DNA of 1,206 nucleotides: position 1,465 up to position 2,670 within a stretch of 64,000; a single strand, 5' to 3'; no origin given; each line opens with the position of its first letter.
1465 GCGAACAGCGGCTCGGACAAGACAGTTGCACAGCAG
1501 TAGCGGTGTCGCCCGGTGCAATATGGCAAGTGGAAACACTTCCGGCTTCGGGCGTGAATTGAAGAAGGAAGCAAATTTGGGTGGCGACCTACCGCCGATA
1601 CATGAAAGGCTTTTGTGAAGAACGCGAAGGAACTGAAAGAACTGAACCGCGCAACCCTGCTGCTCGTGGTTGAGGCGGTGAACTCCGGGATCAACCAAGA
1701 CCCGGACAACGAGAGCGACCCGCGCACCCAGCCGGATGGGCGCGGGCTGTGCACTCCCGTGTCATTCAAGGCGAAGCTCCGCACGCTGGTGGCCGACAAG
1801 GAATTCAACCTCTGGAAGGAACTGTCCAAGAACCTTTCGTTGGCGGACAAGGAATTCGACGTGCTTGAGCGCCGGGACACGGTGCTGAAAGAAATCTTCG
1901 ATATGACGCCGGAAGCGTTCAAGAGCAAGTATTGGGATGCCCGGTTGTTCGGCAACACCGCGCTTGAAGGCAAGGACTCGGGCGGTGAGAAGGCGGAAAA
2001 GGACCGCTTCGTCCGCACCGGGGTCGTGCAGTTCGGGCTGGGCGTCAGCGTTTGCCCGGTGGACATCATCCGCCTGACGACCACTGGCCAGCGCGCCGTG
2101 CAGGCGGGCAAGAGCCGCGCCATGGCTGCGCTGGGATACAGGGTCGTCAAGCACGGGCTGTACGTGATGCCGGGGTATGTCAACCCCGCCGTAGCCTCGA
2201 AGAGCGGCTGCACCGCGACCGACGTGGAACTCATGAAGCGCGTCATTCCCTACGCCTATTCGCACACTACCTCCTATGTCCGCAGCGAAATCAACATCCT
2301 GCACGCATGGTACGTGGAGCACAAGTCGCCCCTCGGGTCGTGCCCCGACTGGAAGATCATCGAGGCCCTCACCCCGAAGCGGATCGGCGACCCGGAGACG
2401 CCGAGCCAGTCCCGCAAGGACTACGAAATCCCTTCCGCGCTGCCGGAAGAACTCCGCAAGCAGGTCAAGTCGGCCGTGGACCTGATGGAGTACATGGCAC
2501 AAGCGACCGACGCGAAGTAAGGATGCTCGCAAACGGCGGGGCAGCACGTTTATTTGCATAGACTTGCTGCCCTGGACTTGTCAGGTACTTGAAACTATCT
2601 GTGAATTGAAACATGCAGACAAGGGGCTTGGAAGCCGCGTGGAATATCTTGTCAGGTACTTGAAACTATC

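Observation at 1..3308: Phage-encoded type I-C Cascade with array and no adaptation module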

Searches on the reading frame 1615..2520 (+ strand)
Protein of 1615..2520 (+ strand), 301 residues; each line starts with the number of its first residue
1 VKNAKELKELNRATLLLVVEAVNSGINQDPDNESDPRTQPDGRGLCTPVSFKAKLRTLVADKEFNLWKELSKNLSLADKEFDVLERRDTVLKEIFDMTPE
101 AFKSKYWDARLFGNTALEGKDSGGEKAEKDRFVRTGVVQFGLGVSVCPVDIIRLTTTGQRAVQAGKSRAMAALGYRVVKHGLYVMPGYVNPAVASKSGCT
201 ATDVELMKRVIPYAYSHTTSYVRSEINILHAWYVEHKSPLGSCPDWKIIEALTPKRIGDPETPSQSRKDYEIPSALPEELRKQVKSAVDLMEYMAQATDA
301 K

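Call 5: search_protein_families(library=pfam, proteins=[window:1615-2520:+], max_evalue=0.01)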
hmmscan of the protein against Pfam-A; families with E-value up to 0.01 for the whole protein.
window:1615-2520:+ (301 aa): 1 family
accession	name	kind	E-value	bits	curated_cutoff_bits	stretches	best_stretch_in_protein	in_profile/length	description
PF05107.17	Cas_Cas7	-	5.2e-42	144.6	33.2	1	11-272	1-246/249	CRISPR-associated protein Cas7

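Call 6: search_protein_families(library=ncbifam, proteins=[window:1615-2520:+], max_evalue=0.01)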
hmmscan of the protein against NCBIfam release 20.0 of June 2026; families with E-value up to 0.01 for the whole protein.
window:1615-2520:+ (301 aa): 3 families
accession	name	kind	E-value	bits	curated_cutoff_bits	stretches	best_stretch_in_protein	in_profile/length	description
TIGR02589.1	cas_Csd2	exception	2.6e-25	89.4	182.25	1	16-272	5-268/284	type I-C CRISPR-associated protein Cas7/Csd2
TIGR01595.1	cas_CT1132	subfamily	1.8e-20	73.6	125.8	1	11-272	3-265/268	CRISPR-associated protein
TIGR02590.1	cas_Csh2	exception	6.1e-09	35.8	171.55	1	14-220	3-206/286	type I-B CRISPR-associated protein Cas7/Csh2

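Call 7: search_protein_families(library=padloc, proteins=[window:1615-2520:+], max_evalue=0.01)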
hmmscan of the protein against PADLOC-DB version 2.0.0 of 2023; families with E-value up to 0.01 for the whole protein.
window:1615-2520:+ (301 aa): 8 families
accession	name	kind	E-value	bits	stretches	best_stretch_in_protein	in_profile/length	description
PDLC01614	Cas7b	-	1.2e-41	141.2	1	11-272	1-244/247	"CAS-I-B,CAS-I-C; effector_G7"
PDLC01302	Cas7c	-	2.5e-28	97.3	1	16-272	5-248/261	CAS-I-C; effector_G7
PDLC00958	Cas7c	-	7e-26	89.4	1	16-272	5-268/284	"CRISPR-associated protein Cas7/Csd2, subtype I-C/DVULG"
PDLC01253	Cas7c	-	7.5e-23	79.6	1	11-260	3-220/230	CAS-I-C; effector_G7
PDLC00964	Cas7b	-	4.7e-21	73.6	1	11-272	3-265/268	"CRISPR-associated protein, CT1132 family"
PDLC01461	Cas7c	-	2.4e-19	68.1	1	11-232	4-200/250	CAS-I-C; effector_G7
PDLC01303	Cas7b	-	2.7e-11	41.7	1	14-216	3-182/261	CAS-I-B; effector_G7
PDLC00963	Cas7b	-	1.6e-09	35.8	1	14-220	3-206/286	"CRISPR-associated protein Cas7/Csh2, subtype I-B/HMARI"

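Call 13: find_related_loci(query=window:1615-2520:+, collection=viral_contigs, flank=10000)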
Query window:1615-2520:+ (301 aa) in viral_contigs; peptide patterns used: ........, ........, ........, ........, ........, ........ (x = any residue, [..] = any of these).
9 stretches matched a pattern, but none encodes a relative of the query by tblastn (E <= 1e-3).

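Call 15: find_encoding_contigs(protein=window:1615-2520:+, flank=10000, max_places=6)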
Protein window:1615-2520:+ (301 aa): 25 contigs read that carry it; 6 places shown.
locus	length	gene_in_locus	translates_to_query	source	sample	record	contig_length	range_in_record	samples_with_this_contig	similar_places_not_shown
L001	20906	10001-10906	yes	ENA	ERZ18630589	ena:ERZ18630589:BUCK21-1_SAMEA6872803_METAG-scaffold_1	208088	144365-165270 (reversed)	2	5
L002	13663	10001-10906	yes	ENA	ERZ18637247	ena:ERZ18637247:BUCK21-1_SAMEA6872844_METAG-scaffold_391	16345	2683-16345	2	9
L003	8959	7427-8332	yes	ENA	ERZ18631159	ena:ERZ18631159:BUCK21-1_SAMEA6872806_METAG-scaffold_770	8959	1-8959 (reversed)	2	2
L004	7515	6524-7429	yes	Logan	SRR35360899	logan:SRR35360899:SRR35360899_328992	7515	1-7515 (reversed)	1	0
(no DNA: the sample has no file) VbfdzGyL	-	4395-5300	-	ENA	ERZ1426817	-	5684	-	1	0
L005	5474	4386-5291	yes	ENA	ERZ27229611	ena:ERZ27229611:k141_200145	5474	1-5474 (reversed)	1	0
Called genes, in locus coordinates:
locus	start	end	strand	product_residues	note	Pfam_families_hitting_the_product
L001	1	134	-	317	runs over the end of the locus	-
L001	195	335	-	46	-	PF01402:RHH_1 (weak)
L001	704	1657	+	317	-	PF13651:EcoRI_methylase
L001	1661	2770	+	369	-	PF03235:GmrSD_N, PF01844:HNH, PF14279:HNH_5 (faint)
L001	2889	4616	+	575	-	PF11074:DUF2779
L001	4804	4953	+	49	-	-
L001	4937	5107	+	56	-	-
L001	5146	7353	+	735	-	PF00270:DEAD (weak), PF04851:ResIII (weak), PF00271:Helicase_C (faint), PF22590:Cas3-like_C_2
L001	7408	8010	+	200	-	PF09704:Cas_Cas5d (weak)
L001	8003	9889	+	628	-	-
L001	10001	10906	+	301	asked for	PF05107:Cas_Cas7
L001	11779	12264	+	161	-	-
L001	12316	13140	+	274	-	-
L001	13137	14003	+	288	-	-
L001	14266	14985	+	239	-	-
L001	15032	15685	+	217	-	-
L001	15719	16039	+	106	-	-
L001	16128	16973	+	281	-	-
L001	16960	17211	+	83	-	-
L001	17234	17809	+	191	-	-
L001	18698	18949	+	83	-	-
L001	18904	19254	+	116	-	-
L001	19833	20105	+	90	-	-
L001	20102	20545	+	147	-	-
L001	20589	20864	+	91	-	-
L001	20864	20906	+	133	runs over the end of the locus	PF00226:DnaJ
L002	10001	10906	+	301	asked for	PF05107:Cas_Cas7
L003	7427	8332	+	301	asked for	PF05107:Cas_Cas7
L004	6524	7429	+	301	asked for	PF05107:Cas_Cas7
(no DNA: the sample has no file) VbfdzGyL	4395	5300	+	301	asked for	PF05107:Cas_Cas7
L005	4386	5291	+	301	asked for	PF05107:Cas_Cas7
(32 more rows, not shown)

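Call 17: search_protein_families(library=pfam, proteins=[L001:5146-7353:+, L001:7408-8010:+, L001:8003-9889:+, L001:2889-4616:+, L001:4804-4953:+, L001:4937-5107:+, L001:1661-2770:+, L001:12316-13140:+], max_evalue=0.01)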
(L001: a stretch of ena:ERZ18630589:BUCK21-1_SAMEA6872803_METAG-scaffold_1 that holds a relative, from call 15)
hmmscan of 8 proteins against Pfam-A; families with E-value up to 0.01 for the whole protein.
L001:5146-7353:+ (735 aa): 4 families
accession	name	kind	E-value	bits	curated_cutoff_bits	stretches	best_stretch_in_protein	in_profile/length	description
PF22590.2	Cas3-like_C_2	-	2.4e-15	57.2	27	1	465-558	5-105/106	CRISPR-associated nuclease/helicase Cas3, C-terminal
PF04851.21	ResIII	-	1.8e-07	31.6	22.5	1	246-397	28-157/164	Type III restriction enzyme, res subunit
PF00270.35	DEAD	-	7.3e-06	26.3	26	1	247-373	20-132/167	DEAD/DEAH box helicase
PF00271.37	Helicase_C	-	1.1e-05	26.1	23.5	1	462-558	15-110/110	Helicase conserved C-terminal domain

L001:7408-8010:+ (200 aa): 1 family
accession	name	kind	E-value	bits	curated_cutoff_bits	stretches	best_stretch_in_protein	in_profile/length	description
PF09704.15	Cas_Cas5d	-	3.1e-06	27.8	23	1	10-146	3-146/217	CRISPR-associated protein (Cas_Cas5)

L001:8003-9889:+ (628 aa): 1 family
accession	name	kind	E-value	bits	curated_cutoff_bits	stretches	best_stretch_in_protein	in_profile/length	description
PF09709.15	Cas_Csd1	-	0.0083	15.3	27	0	541-609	486-551/559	CRISPR-associated protein (Cas_Csd1)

L001:2889-4616:+ (575 aa): 1 family
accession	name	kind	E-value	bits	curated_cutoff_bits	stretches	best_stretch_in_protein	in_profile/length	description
PF11074.14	DUF2779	-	7.4e-32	110.7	23.3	1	360-483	2-126/126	Domain of unknown function(DUF2779)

L001:4804-4953:+ (49 aa): 0 families

L001:4937-5107:+ (56 aa): 0 families

L001:1661-2770:+ (369 aa): 3 families
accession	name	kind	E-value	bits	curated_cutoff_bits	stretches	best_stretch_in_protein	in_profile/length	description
PF03235.19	GmrSD_N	-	3.9e-18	66.7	33.2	1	34-160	13-198/199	GmrSD restriction endonuclease, N-terminal domain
PF01844.29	HNH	-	4.3e-13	49.6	21.4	1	324-367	1-45/47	HNH endonuclease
PF14279.12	HNH_5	-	4.2e-06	27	27.5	1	324-366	1-43/56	HNH endonuclease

L001:12316-13140:+ (274 aa): 0 families

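Call 18: search_protein_families(library=padloc, proteins=[L001:5146-7353:+, L001:7408-8010:+, L001:8003-9889:+, L001:2889-4616:+, L001:4804-4953:+, L001:4937-5107:+, L001:1661-2770:+, L001:704-1657:+], max_evalue=0.01)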
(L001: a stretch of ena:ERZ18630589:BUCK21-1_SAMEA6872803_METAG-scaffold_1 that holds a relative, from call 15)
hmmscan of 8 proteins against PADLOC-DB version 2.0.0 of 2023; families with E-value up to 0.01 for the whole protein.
L001:5146-7353:+ (735 aa): 31 families (the best 25 are shown)
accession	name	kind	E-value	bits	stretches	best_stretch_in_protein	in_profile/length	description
PDLC01765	Cas3c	-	6.3e-98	327.2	1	7-721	12-600/612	-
PDLC01766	Cas3c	-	4.5e-75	251.6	1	9-721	328-993/1009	-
PDLC01759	Cas3b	-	1.3e-62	210.5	1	10-572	5-552/711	-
PDLC02082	Cas3b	-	5.4e-52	175.1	1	20-562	7-560/734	-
PDLC01763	Cas3b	-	1.1e-33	115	1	177-567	200-570/762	-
PDLC01758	Cas3b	-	2.7e-32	110.1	1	243-579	296-630/797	-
PDLC01761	Cas3b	-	1.1e-26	91.7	2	246-721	236-695/705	-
PDLC01764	Cas3b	-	1.2e-25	88.3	1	249-560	295-612/844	-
PDLC01252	Cas3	-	2.2e-24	84.5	1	250-577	8-306/324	CAS-I; effector_G3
PDLC01710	Cas3a1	-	1.7e-21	74.4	1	251-568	228-557/745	Cas3_1_CAS-I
PDLC00938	Cas3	-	3.9e-20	70.4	1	250-571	8-334/358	CRISPR-associated helicase Cas3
PDLC01762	Cas3b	-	1.3e-18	65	2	323-580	324-553/692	-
PDLC01767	Cas3e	-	1.3e-18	64.9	1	58-559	71-521/680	-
PDLC01757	Cas3b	-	2.1e-16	57.6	1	321-558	279-494/676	-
PDLC01770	Cas3g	-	7.5e-16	55.8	1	438-573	224-356/733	-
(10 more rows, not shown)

L001:7408-8010:+ (200 aa): 11 families
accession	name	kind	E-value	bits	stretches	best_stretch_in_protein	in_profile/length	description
PDLC01264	Cas5c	-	2.3e-18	65.1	1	9-197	1-175/178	CAS-I-C; effector_G5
PDLC01365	Cas5c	-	2.3e-18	65.1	1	9-197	1-175/178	CAS-I-C; effector_G5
PDLC01644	Cas5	-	1.4e-10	39.8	1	10-60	3-50/192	CAS-I; effector_G5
PDLC01306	Cas5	-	2.2e-10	39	1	10-69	2-54/174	CAS-I; effector_G5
PDLC00950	Cas5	-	6.5e-08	30.4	1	9-49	2-42/43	CRISPR-associated protein Cas5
PDLC00948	Cas5c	-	1.1e-07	30.3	1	11-148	1-136/203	"CRISPR-associated protein Cas5, subtype I-C/DVULG"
PDLC02096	Cas5b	-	2.4e-06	25.4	1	11-148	6-135/223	-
PDLC01271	Cas5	-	9.2e-05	20.6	1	10-102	2-92/170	CAS-I-B; effector_G5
PDLC01305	Cas5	-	0.0017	16.5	1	10-48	2-40/174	CAS-I-B; effector_G5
PDLC01432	Cas5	-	0.002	16.4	1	10-102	5-99/211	CAS-I-B; effector_G5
PDLC00947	Cas5b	-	0.0062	14.3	1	11-58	6-53/217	"CRISPR-associated protein Cas5, subtype I-B/TNEAP"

L001:8003-9889:+ (628 aa): 2 families
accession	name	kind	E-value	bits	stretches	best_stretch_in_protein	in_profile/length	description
PDLC01562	Cas8c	-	9.6e-110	366.4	2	89-622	134-652/658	CAS-I-C; effector_LS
PDLC01255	Cas8c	-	0.0086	12.9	0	540-609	452-513/527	CAS-I-C; effector_LS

L001:2889-4616:+ (575 aa): 4 families
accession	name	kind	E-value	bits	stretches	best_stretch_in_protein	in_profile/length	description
PDLC01447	Cas4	-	2.7e-07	29.2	1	27-280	15-159/161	"CAS-I,CAS-II,CAS-III,CAS-IV,CAS-V,CAS-VI; acquisition_associated"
PDLC01611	Cas4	-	0.0073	14.6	0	138-187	64-113/158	"CAS-I,CAS-II,CAS-III,CAS-IV,CAS-V,CAS-VI; acquisition_associated"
PDLC02086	Cas4b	-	0.0075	14.3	0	137-172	65-100/161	-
PDLC01771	Cas4b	-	0.0084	14.3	0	136-184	64-112/162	-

L001:4804-4953:+ (49 aa): 0 families

L001:4937-5107:+ (56 aa): 0 families

L001:1661-2770:+ (369 aa): 10 families
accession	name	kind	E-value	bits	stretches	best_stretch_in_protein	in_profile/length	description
PDLC03418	REase_II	-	6.8e-142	471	1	1-369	1-372/372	Type II restriction enzyme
PDLC03877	NsnA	-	8.1e-27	92.5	1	3-166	46-206/385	-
PDLC04027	PD-T4-2_A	-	2.7e-13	47.7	1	29-164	49-199/363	-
PDLC04150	HEC-05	-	0.00017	18.6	1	36-72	25-62/583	-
PDLC04151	HEC-05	-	0.00094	16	0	36-72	43-80/600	-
PDLC00356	PtuB1|PtuB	-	0.0015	16.2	1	302-351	31-79/196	Unknown function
PDLC00353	PtuB1|PtuB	-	0.003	15.4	1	306-344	35-73/196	Unknown function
PDLC03478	REase_II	-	0.0048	14.6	1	289-366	76-158/219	Type II restriction enzyme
PDLC03656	mREase_IV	-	0.0059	14.4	1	318-364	201-253/277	Type IV methyl-directed restriction enzyme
PDLC03566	REase_II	-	0.0062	14.1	0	297-367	91-160/235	Type II restriction enzyme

L001:704-1657:+ (317 aa): 1 family
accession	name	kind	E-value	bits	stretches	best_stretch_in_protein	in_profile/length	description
PDLC03297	MTase_II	-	1.1e-112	374.7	1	7-312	5-329/332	Type II methyltransferase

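Call 30: find_homologous_proteins(query=window:1615-2520:+, max_evalue=1e-10)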
Query window:1615-2520:+ (301 aa): 3590 proteins with E <= 1e-10 among 4962 candidates; the best 120 are listed. Only proteins of 165 to 527 residues were searched: fused or split forms outside these lengths cannot appear, so this answer is no evidence that the protein stands alone or is whole; lengths 'longer' or 'shorter' looks for them.
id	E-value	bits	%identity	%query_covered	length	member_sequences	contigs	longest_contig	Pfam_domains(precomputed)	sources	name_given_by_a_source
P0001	6.8e-198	674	100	100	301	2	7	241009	PF05107.18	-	-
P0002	4.4e-97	343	57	96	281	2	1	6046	PF05107.18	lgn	-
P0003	1.3e-96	341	57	96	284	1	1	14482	PF05107.18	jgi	jgi:Cas7 group CRISPR-associated protein Csh2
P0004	5.0e-96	340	55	95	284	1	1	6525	PF05107.18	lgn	-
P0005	1.2e-95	338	58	93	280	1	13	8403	PF05107.18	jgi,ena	-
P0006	1.4e-95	338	55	96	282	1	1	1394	PF05107.18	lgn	-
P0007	1.7e-95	338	55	96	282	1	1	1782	PF05107.18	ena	-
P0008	1.9e-95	338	55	96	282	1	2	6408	PF05107.18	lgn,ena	-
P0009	5.5e-95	336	55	95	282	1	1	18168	PF05107.18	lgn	-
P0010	6.0e-95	336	56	94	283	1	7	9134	PF05107.18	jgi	jgi:CRISPR-associated protein Csd2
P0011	6.6e-95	336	57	94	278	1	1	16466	PF05107.18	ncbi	-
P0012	9.2e-95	335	53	100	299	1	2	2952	PF05107.18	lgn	-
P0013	1.5e-94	335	53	96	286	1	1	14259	PF05107.18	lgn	-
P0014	1.5e-94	335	57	93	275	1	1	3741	PF05107.18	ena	-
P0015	1.7e-94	335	52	97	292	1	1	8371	PF05107.18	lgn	-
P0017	3.0e-94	334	57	93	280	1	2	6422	PF05107.18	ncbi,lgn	-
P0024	1.7e-93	331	54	94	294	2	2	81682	PF05107.18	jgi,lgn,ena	-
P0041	2.1e-92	328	55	92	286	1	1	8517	PF05107.18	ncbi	-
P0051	1.4e-91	325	54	96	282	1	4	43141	PF05107.18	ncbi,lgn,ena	-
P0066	5.4e-91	323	53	94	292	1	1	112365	PF05107.18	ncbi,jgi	jgi:Cas7 group CRISPR-associated protein Csh2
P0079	1.3e-90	322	55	95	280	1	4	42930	PF05107.18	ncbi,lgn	-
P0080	1.4e-90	322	55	96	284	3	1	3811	PF05107.18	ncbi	-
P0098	3.5e-90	320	53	94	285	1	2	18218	PF05107.18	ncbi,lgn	-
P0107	7.5e-90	319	55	93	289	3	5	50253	PF05107.18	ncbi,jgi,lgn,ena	jgi:Cas7 group CRISPR-associated protein Csh2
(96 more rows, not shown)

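Call 31: find_encoding_contigs(protein=P0011, flank=8000, max_places=2)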
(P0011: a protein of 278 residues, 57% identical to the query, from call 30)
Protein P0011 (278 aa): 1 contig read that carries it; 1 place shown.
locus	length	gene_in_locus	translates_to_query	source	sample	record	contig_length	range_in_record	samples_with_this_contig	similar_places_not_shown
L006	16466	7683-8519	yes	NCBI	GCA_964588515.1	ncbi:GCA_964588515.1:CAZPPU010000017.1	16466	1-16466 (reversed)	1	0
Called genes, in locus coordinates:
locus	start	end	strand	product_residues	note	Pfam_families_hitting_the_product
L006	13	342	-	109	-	PF02445:NadA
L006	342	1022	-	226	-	PF13511:DUF4124, PF01464:SLT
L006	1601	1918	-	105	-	PF13560:HTH_31, PF12844:HTH_19, PF13443:HTH_26 (weak), PF01381:HTH_3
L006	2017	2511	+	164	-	PF00551:Formyl_trans_N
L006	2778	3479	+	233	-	PF02585:PIG-L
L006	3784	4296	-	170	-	PF00239:Resolvase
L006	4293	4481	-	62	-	-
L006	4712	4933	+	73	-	-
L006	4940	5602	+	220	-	-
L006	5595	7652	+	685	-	-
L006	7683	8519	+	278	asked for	PF05107:Cas_Cas7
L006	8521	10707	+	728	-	PF04851:ResIII (weak), PF00270:DEAD (weak), PF22590:Cas3-like_C_2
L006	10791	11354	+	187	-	PF01930:Cas_Cas4, PF12705:PDDEXK_1 (weak)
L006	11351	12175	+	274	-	-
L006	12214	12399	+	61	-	-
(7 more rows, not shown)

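Call 32: find_encoding_contigs(protein=P0003, flank=8000, max_places=2)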
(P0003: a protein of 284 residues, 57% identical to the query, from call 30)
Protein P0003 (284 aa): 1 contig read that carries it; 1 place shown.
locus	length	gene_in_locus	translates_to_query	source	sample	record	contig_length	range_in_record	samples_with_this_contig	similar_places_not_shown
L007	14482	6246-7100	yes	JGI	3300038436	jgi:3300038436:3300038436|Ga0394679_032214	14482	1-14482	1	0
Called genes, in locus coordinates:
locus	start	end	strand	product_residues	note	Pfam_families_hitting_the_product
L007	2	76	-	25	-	?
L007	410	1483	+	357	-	-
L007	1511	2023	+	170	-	PF05635:23S_rRNA_IVP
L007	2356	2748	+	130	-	PF08797:HIRAN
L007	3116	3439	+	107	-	PF01909:NTP_transf_2, PF18765:Polbeta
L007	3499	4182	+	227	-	PF09704:Cas_Cas5d (weak)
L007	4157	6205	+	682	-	-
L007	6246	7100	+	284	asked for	PF05107:Cas_Cas7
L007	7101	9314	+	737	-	PF04851:ResIII (weak), PF00270:DEAD, PF22590:Cas3-like_C_2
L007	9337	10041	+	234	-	PF01930:Cas_Cas4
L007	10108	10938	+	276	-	PF02498:Bro-N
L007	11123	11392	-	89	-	PF06769:YoeB_toxin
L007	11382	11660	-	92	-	PF02604:PhdYeFM_antitox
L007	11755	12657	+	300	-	PF13310:Virulence_RhuM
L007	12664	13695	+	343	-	PF01867:Cas_Cas1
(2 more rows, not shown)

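Call 33: find_encoding_contigs(protein=P0024, flank=8000, max_places=2)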
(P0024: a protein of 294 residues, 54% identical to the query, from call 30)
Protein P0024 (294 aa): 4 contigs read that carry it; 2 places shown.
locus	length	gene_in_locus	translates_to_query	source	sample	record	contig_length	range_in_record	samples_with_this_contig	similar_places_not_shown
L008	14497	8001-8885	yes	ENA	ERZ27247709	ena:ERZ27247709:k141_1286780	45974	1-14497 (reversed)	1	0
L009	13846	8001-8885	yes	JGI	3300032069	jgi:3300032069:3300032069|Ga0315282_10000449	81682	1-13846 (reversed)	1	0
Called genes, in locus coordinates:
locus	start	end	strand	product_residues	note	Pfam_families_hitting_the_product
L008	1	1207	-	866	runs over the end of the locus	PF09250:Prim-Pol, PF08708:PriCT_1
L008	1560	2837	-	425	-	-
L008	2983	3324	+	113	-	PF12728:HTH_17 (weak)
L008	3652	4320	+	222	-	-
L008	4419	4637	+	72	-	-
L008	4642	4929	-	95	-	-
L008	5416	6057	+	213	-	PF09704:Cas_Cas5d (weak)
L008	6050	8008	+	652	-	-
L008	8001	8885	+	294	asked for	PF05107:Cas_Cas7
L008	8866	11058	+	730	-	PF04851:ResIII (weak), PF00270:DEAD, PF22590:Cas3-like_C_2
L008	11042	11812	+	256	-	PF01930:Cas_Cas4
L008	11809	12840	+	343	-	PF01867:Cas_Cas1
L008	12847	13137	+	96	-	PF09827:CRISPR_Cas2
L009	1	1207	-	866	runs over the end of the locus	PF09250:Prim-Pol, PF08708:PriCT_1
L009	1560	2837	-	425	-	-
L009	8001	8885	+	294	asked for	PF05107:Cas_Cas7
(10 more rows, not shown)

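Call 56: search_solved_structures(query=L001:7408-8010:+, max_evalue=1, show_alignments=2)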
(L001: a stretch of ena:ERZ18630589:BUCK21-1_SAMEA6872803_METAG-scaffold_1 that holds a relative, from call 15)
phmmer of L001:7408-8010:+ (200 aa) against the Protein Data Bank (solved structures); distinct sequences matched with E-value up to 1: 11.
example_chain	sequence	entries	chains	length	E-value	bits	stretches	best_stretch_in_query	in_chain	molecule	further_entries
8g9s_N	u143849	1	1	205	2.7e-11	46.5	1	10-151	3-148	Cas5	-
8g9t_N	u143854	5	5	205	7e-11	45.2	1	10-151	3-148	Cas5 | pre-crRNA processing endonuclease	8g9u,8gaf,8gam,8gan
3vzi_A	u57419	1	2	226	1.1e-07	34.8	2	7-77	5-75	Crispr-associated protein Cas5, dvulg subtype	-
3kg4_A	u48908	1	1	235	1.1e-07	34.7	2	9-77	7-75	Uncharacterized protein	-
8dex_A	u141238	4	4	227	2.6e-06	30.3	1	5-75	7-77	pre-crRNA processing endonuclease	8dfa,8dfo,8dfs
8dej_A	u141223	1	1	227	3.2e-06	30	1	5-75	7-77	pre-crRNA processing endonuclease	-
7kha_A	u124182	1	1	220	9.3e-06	28.4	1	7-75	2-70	CRISPR-associated protein, CT1134 family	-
4f3m_A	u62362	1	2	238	0.013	18.2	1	8-67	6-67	BH0337 protein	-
9w6c_A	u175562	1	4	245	0.022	17.4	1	10-69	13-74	crRNA processing protein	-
8rfj_K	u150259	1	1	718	0.41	13.3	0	107-165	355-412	ATP-dependent DNA helicase DinG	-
2jg7_A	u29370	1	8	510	0.59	12.8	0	94-127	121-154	ANTIQUITIN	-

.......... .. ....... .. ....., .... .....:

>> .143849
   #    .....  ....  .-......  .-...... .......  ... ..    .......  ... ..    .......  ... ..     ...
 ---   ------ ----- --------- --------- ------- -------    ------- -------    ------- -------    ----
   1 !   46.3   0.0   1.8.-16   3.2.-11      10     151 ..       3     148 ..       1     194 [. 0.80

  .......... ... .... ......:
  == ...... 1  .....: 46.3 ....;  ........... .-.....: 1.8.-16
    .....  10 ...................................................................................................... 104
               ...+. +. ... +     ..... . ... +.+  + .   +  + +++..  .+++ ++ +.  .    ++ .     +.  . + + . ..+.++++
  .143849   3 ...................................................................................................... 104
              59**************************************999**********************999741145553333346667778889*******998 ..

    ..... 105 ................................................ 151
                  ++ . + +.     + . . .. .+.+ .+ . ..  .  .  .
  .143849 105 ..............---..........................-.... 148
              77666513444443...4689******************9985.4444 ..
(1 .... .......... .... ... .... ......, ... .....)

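Call 57: search_solved_structures(query=L001:5146-7353:+, max_evalue=0.001, show_alignments=1)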
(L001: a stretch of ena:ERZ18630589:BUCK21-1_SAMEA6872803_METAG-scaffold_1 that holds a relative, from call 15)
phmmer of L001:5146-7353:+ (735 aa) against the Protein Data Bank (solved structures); distinct sequences matched with E-value up to 0.001: 2.
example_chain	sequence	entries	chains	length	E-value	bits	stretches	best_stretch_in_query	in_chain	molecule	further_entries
8zns_A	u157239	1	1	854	9.9e-38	133.4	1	170-581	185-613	CRISPR-associated endonuclease Cas3-HD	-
8g9u_P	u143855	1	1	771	1.2e-37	133.2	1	170-581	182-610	Cas3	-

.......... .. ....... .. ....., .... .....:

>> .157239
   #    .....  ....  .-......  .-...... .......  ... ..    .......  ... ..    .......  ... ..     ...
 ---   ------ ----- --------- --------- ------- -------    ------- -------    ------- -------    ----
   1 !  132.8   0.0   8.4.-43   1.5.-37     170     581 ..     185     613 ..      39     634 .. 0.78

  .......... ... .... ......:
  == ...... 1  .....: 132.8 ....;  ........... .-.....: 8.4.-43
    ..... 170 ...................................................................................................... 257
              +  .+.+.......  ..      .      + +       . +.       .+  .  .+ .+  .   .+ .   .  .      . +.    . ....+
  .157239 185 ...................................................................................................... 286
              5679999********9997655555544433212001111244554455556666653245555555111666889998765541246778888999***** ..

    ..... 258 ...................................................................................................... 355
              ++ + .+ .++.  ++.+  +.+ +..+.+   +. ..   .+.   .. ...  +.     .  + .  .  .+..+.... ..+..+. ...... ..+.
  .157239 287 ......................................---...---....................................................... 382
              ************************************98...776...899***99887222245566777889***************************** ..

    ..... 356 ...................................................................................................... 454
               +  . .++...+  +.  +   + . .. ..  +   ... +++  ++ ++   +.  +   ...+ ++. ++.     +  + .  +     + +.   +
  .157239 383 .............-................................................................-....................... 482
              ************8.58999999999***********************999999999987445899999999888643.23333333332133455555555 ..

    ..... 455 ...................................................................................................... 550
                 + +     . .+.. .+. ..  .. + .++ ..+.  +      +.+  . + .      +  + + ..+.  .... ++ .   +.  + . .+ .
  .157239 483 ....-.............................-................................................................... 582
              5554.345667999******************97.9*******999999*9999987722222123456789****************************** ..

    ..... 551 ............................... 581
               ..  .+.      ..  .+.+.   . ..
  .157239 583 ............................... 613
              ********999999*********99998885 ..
